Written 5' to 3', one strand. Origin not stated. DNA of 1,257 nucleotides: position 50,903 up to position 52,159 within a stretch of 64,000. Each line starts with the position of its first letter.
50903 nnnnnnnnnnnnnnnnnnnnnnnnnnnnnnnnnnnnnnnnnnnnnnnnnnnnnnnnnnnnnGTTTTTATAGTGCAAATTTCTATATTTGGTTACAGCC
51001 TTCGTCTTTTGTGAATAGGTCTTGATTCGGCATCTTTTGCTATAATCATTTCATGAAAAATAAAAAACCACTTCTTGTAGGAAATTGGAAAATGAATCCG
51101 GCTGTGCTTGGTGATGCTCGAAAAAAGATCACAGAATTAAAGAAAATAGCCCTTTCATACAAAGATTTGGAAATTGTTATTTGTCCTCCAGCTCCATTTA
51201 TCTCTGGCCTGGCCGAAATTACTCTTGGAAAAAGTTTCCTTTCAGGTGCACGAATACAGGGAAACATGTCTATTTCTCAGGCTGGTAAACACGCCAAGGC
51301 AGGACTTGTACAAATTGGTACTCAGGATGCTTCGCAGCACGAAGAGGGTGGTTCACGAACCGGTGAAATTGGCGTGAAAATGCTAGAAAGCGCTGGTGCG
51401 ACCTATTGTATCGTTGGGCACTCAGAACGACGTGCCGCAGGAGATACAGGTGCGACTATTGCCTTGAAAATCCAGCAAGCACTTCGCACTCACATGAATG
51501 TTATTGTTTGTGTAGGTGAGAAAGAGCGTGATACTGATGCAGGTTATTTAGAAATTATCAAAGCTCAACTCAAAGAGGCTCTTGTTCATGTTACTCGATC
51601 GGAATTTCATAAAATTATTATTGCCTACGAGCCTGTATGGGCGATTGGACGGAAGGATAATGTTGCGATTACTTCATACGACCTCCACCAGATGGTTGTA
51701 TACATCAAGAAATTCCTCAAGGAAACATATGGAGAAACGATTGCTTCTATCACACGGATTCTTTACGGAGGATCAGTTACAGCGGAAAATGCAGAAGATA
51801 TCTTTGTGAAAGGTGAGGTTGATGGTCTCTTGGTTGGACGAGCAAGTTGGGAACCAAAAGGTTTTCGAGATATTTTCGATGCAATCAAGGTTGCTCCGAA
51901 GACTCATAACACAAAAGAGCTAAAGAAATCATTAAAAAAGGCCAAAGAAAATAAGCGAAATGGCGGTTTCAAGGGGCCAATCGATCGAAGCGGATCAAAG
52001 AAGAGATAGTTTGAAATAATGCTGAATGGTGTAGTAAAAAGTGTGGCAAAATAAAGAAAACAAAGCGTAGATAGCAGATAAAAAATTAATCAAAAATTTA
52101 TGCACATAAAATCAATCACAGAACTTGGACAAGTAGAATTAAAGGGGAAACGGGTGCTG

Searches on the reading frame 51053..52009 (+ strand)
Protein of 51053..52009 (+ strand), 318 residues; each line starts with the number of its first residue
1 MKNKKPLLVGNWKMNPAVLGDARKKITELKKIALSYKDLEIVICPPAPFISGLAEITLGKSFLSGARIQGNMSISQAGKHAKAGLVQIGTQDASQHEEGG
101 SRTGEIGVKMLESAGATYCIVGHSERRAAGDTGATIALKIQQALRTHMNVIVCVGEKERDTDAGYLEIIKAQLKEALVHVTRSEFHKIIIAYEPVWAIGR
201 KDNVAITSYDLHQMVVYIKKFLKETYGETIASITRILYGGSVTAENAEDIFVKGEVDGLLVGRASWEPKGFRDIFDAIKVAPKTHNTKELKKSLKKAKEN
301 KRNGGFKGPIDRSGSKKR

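Call 10: search_protein_families(library=pfam, proteins=[window:51053-52009:+], max_evalue=0.001)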
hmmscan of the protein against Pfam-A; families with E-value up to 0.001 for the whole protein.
window:51053-52009:+ (318 aa): 1 family
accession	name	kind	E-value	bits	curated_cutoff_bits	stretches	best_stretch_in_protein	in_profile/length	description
PF00121.24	TIM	-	1.4e-63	215.1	20.1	2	74-277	44-244/245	Triosephosphate isomerase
